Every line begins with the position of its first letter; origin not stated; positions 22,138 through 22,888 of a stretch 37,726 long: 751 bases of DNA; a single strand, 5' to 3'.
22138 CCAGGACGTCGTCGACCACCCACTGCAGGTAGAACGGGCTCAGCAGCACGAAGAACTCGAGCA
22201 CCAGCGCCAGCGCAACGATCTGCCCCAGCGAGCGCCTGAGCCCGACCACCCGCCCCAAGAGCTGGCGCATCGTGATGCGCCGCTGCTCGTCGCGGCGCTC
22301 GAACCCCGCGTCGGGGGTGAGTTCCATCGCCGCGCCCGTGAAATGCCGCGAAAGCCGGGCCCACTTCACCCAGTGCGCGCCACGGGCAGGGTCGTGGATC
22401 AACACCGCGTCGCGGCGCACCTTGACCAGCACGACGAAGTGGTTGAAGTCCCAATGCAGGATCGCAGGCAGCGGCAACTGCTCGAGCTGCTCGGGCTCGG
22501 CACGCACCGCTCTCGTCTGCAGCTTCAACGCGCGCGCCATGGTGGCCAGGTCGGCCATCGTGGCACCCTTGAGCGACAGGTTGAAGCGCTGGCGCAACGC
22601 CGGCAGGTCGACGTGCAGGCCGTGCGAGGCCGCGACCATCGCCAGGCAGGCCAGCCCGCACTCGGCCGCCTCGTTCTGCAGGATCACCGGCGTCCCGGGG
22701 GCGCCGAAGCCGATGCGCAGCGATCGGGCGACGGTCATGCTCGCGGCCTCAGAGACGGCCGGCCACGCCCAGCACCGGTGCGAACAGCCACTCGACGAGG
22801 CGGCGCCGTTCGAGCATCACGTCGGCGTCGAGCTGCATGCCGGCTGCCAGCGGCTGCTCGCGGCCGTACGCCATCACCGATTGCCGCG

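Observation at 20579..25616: Candidate LuxR-controlled secreted mini-peptide system: LuxR solo, lux boxes, GG-leader peptide, HlyD and PCAT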

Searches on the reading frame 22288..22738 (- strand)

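Call 48: search_solved_structures(query=window:22288-22738:-, max_evalue=0.001, show_alignments=2)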
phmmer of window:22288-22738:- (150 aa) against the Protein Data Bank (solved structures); distinct sequences matched with E-value up to 0.001: 15.
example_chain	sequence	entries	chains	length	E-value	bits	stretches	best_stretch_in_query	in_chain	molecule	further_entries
6mpz_A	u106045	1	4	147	4e-21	78.7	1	12-142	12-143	Double Glycine Motif Protease domain from AMS/PCAT Transporter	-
4s0f_A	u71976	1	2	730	5.9e-09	39.3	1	20-150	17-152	ABC-type bacteriocin transporter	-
4ry2_A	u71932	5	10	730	5.9e-09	39.3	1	20-150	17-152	ABC-type bacteriocin transporter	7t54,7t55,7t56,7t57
8vp3_A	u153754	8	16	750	6.2e-09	39.2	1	20-150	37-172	ABC-type bacteriocin transporter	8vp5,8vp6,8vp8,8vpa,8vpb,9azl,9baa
7n87_A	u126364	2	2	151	7.6e-09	38.9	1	20-148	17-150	ABC-type bacteriocin transporter | Peptidase C39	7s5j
6v9z_A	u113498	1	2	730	1.1e-07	35.2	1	20-150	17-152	ABC-type bacteriocin transporter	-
8hf4_A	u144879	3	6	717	4.2e-07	33.3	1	23-146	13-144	Transport/processing ATP-binding protein ComA | Competence factor transporting ATP-binding protein/permease ComA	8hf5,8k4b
8hf7_A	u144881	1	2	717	4.2e-07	33.3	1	23-146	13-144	Competence factor transporting ATP-binding protein/permease ComA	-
8hf6_A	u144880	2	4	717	4.2e-07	33.3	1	23-146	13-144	Competence factor transporting ATP-binding protein/permease ComA | Transport/processing ATP-binding protein ComA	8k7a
5xe8_A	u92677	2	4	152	1.1e-06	31.9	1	20-146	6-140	Putative ABC transporter, ATP-binding protein ComA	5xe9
3k8u_A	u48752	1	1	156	1.1e-06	31.9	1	20-146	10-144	Putative ABC transporter, ATP-binding protein ComA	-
8vp9_A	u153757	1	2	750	5.3e-06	29.7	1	20-149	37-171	ABC-type bacteriocin transporter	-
3zua_A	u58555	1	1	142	0.00012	25.3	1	26-111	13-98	ALPHA-HEMOLYSIN TRANSLOCATION ATP-BINDING PROTEIN HLYB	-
8dck_A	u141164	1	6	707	0.00079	22.7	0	26-111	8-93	Alpha-hemolysin translocation ATP-binding protein HlyB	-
7sgr_J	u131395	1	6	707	0.00079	22.6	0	26-111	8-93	Alpha-hemolysin translocation ATP-binding protein HlyB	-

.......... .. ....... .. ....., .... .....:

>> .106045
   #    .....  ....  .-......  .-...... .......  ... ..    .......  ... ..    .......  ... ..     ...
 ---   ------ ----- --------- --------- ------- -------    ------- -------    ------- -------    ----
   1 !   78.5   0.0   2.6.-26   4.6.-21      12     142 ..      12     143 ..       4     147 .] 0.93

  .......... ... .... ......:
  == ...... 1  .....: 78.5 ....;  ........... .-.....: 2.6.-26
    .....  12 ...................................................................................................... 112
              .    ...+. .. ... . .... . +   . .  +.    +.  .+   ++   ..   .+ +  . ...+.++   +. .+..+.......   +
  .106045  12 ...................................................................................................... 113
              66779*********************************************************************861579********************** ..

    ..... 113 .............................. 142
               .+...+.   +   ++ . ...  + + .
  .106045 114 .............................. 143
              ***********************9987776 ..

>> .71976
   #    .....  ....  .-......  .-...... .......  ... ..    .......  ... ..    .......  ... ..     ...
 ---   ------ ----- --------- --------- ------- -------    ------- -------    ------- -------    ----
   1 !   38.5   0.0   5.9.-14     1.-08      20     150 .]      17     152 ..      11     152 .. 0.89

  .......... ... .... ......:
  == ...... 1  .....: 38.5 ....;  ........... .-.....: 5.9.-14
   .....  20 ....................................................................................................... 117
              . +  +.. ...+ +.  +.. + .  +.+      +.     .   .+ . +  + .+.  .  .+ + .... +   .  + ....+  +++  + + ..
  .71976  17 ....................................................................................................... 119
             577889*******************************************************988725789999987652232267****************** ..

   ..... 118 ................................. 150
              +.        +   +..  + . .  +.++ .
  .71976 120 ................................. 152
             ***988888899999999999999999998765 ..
